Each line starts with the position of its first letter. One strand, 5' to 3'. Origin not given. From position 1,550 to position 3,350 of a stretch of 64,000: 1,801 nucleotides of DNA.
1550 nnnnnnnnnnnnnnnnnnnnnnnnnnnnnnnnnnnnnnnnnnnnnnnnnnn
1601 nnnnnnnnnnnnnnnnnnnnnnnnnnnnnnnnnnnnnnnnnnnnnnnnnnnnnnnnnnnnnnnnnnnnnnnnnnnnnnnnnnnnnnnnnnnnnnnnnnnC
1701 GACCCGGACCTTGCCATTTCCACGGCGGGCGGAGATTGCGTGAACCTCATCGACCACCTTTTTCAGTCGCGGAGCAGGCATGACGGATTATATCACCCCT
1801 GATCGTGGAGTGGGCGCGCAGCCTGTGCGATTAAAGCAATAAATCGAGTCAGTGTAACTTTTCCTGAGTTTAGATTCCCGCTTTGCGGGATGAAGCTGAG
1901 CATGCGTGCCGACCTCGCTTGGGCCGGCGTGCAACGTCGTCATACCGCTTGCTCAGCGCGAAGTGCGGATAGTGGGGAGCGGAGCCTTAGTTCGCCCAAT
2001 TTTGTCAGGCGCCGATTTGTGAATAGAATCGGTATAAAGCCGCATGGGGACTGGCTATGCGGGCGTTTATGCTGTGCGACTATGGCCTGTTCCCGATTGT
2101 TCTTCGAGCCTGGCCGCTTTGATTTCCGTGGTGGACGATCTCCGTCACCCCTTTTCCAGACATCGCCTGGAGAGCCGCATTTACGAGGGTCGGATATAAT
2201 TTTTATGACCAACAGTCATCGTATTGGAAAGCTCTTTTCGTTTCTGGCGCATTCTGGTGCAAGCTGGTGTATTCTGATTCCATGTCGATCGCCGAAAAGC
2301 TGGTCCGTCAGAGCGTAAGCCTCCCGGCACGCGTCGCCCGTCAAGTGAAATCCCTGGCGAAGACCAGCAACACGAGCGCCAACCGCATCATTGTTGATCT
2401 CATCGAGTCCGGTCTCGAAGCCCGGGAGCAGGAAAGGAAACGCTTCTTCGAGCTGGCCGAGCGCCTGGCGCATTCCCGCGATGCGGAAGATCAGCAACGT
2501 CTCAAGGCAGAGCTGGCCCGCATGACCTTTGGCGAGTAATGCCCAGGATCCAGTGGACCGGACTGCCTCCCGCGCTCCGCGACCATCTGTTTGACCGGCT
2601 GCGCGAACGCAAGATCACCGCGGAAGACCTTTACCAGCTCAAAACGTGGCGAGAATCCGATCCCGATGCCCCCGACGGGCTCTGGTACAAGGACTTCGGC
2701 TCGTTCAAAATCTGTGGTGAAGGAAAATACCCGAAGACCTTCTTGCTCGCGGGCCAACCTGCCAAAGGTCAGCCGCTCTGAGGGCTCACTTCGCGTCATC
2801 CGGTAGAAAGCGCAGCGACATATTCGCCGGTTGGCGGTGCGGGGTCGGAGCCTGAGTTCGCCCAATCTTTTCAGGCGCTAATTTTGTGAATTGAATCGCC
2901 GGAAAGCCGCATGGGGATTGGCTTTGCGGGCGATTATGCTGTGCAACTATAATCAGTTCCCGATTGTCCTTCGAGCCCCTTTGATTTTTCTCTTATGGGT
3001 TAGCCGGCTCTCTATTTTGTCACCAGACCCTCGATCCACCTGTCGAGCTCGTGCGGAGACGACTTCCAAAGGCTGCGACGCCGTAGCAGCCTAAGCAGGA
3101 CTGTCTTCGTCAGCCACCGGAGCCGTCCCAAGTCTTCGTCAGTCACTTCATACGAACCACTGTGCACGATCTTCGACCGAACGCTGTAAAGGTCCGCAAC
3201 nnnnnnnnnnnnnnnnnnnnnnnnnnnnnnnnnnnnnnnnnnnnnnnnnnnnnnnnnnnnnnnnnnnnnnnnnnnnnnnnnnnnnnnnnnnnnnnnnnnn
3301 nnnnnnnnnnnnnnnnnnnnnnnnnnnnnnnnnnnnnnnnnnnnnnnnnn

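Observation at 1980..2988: RHH antitoxin-like gene coupled to an unassigned 80-aa ORF, the pair bracketed by ~145-bp direct repeats with a promoter-like motif and a conserved hairpin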

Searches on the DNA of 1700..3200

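Call 7: search_rna_families(source=window, start=1700, end=3200, threshold=evalue, max_evalue=10, show_alignments=3)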
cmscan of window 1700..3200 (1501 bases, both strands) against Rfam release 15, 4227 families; matches with E-value up to 10: 0.
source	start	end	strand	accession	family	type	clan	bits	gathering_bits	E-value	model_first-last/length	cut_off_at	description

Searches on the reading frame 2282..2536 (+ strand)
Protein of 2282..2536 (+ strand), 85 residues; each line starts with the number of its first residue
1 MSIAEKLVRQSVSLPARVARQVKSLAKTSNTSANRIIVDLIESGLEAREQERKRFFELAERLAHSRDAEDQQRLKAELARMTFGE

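Call 5: search_protein_families(library=pfam, proteins=[window:2282-2536:+], max_evalue=0.1)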
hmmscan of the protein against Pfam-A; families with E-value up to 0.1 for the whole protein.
window:2282-2536:+ (85 aa): 2 families
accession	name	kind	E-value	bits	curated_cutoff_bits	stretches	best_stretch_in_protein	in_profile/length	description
PF19891.5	DUF6364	-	0.025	15.5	27.3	1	11-62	6-49/70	Family of unknown function (DUF6364)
PF11014.13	DUF2852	-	0.033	14.7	22.5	1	11-73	48-110/116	Protein of unknown function (DUF2852)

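Call 12: search_protein_families(library=ncbifam, proteins=[window:2282-2536:+], max_evalue=0.1)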
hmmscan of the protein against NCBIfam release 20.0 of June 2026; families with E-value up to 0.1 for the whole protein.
window:2282-2536:+ (85 aa): 3 families
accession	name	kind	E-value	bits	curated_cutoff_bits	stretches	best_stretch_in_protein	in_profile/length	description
TIGR01985.1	phasin_2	equivalog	0.00024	21.5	99.7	1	20-83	29-92/123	phasin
TIGR03117.2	cas_csf4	equivalog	0.0073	14.5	400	1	5-59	57-110/800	type IV CRISPR-associated DEAD/DEAH-box helicase Csf4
TIGR03923.1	T7SS_EccE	equivalog_domain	0.07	12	108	1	18-70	193-246/344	type VII secretion protein EccE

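Call 13: search_protein_families(library=padloc, proteins=[window:2282-2536:+], max_evalue=0.1)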
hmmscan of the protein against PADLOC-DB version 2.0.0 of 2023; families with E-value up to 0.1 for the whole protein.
window:2282-2536:+ (85 aa): 0 families

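Call 37: search_solved_structures(query=window:2282-2536:+, max_evalue=10)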
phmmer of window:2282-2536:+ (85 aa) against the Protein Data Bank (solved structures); distinct sequences matched with E-value up to 10: 6.
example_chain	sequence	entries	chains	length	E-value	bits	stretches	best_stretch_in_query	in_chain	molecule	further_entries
9dni_A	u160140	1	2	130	0.053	17.1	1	22-75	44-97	De novo designed IR agonist ""S2-F1-S1""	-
7bqq_A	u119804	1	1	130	0.061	16.9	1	5-63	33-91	Gogy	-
9kkd_A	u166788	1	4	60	0.34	14.5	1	11-60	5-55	Ribbon-helix-helix protein, CopG family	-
2bep_A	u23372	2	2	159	1.4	12.6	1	16-45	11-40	UBIQUITIN-CONJUGATING ENZYME E2-25 KDA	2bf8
9v3a_A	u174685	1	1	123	7.5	10.3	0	43-70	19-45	Crystal structure of de novo designed serotonin binder SROb2_26_L7F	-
3ehh_A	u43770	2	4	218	9.4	10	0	6-37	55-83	Sensor kinase (YocF protein)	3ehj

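Call 56: search_solved_structures(query=A6, max_evalue=10)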
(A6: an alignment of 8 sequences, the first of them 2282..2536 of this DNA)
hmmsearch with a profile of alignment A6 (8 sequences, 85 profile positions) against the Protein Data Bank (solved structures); distinct sequences matched with E-value up to 10: 9.
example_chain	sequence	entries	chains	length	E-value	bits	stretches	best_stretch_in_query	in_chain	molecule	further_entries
7bqq_A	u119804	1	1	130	0.15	15.6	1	6-53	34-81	Gogy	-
9dni_A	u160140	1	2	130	0.21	15.1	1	25-74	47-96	De novo designed IR agonist ""S2-F1-S1""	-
4ozw_A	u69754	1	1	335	0.37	14.3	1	5-71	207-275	Alginate lyase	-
4ozv_A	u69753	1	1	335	0.37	14.3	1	5-71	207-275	Alginate lyase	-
9kkd_A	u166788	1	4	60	0.42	14.2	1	12-54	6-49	Ribbon-helix-helix protein, CopG family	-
7sa8_A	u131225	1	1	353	0.42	14.2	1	5-71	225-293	Alginate lyase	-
6kn8_T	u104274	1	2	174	0.56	13.7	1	40-77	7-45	Troponin T, cardiac muscle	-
2k42_A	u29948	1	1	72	0.98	13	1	26-54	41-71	Wiskott-Aldrich syndrome protein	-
8t5e_A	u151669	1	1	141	1.2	12.7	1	9-59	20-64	Bim_fulldiff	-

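Call 76: predict_structure(alignment_id=A6)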
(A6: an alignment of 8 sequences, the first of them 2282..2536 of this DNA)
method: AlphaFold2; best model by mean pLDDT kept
length: 85 residues; sequences in the alignment: 8
mean_pLDDT: 64.5   pTM: 0.38
mean pLDDT of the five models: 64.5, 61.5, 61.2, 60.7, 60.4
residues with pLDDT >= 90: 0; 70-90: 32; 50-70: 39; < 50: 14
segments of 3 or more residues with pLDDT < 50: 1-12
pLDDT, mean of each block of 10 residues (from residue 1): 41 57 57 55 56 80 85 84 66
secondary structure, 60 per line:
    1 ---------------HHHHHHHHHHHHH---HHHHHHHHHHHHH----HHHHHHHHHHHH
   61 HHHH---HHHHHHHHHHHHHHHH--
elements in order: H16-28 H32-44 H49-64 H68-83

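Call 85: search_protein_families(library=phrogs, proteins=[window:2282-2536:+], max_evalue=0.1)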
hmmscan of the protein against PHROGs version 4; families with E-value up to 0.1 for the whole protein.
window:2282-2536:+ (85 aa): 11 families
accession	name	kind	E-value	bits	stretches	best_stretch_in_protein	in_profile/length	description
phrog_8682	-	unknown function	3.5e-06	28.3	1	9-64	18-73/86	-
phrog_582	-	transcription regulation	0.00017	22.8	1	3-53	53-103/105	Arc-like repressor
phrog_3178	-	transcription regulation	0.0051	18.1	1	6-72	8-79/125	Arc-like DNA binding domain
phrog_795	-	other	0.018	16.4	1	14-72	24-83/116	partition protein ATPase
phrog_228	-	transcription regulation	0.021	15.6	1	4-55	7-58/251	Arc-like repressor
phrog_2639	-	transcription regulation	0.022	16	1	4-48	34-80/91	Arc-like repressor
phrog_3887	-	transcription regulation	0.04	14.6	1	10-42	21-53/61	transcriptional regulator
phrog_10131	-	unknown function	0.06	14.3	0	24-50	13-39/50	-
phrog_9615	-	unknown function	0.063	13.4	1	7-79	60-134/349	-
phrog_730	-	unknown function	0.071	14.2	0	18-53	31-69/76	-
phrog_13142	-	unknown function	0.072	14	1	19-75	106-162/168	-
